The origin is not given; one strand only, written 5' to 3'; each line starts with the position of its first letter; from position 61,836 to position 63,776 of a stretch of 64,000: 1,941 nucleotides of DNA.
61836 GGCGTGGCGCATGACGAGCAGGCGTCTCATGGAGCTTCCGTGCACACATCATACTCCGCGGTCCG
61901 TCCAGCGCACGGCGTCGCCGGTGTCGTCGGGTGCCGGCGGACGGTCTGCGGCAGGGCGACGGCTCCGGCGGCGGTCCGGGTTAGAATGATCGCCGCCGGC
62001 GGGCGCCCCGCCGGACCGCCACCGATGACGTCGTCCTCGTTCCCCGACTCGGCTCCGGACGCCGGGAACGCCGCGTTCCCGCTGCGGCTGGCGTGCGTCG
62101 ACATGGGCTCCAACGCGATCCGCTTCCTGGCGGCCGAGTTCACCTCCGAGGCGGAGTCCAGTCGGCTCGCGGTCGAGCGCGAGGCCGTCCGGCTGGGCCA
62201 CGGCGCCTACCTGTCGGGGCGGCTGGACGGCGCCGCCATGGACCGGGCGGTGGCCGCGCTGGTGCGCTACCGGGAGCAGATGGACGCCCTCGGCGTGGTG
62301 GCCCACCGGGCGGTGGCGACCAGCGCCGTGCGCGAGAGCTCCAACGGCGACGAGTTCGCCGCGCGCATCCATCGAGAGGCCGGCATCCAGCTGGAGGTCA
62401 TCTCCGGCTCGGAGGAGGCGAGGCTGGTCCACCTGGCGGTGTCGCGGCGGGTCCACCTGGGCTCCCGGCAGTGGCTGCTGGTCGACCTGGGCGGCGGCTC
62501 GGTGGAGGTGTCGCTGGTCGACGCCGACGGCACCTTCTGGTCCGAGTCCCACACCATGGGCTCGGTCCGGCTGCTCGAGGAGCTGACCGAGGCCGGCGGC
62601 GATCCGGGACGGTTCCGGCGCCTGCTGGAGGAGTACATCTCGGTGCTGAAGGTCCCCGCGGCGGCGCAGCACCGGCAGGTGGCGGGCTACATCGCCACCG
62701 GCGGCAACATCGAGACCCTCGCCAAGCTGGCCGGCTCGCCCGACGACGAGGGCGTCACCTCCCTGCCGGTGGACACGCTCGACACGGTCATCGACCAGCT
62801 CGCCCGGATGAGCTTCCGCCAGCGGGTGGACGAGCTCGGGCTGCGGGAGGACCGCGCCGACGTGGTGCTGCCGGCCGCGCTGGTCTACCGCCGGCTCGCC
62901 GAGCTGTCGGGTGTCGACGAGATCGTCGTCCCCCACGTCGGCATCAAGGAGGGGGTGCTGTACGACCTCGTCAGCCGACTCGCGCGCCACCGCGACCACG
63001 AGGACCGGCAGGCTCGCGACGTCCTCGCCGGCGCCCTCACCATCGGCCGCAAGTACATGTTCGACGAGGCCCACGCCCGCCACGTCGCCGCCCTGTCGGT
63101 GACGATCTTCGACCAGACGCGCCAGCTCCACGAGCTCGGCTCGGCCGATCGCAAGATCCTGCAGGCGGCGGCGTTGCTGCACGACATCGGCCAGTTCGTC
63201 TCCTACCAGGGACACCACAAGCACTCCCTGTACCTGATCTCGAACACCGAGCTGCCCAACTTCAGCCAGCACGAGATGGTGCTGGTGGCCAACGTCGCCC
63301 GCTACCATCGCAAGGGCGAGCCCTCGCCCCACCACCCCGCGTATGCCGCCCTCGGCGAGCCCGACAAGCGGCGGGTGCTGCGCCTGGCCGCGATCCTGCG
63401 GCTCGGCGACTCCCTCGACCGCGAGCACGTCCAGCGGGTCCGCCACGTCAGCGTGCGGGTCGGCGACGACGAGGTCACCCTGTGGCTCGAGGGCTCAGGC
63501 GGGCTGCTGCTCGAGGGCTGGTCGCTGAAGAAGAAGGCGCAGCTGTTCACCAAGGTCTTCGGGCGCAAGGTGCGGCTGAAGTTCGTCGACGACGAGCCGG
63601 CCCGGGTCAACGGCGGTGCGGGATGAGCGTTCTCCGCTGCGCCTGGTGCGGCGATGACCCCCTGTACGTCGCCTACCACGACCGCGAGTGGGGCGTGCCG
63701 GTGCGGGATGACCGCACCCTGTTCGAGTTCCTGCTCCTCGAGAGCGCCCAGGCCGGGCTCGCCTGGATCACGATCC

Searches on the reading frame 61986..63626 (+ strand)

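Call 90: search_protein_families(library=pfam, proteins=[window:61986-63626:+], max_evalue=0.00001)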
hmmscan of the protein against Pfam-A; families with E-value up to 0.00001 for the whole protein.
window:61986-63626:+ (546 aa): 3 families
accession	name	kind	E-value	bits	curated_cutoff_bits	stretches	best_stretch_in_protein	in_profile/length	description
PF02541.22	Ppx-GppA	-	7.8e-43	147.4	27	1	60-330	12-283/285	Ppx/GppA phosphatase family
PF21447.3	Ppx-GppA_III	-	1.4e-30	106.9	27.3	1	352-499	8-154/177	Ppx/GppA phosphatase, domain III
PF01966.28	HD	-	4e-10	40.5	22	1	363-479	4-115/116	HD domain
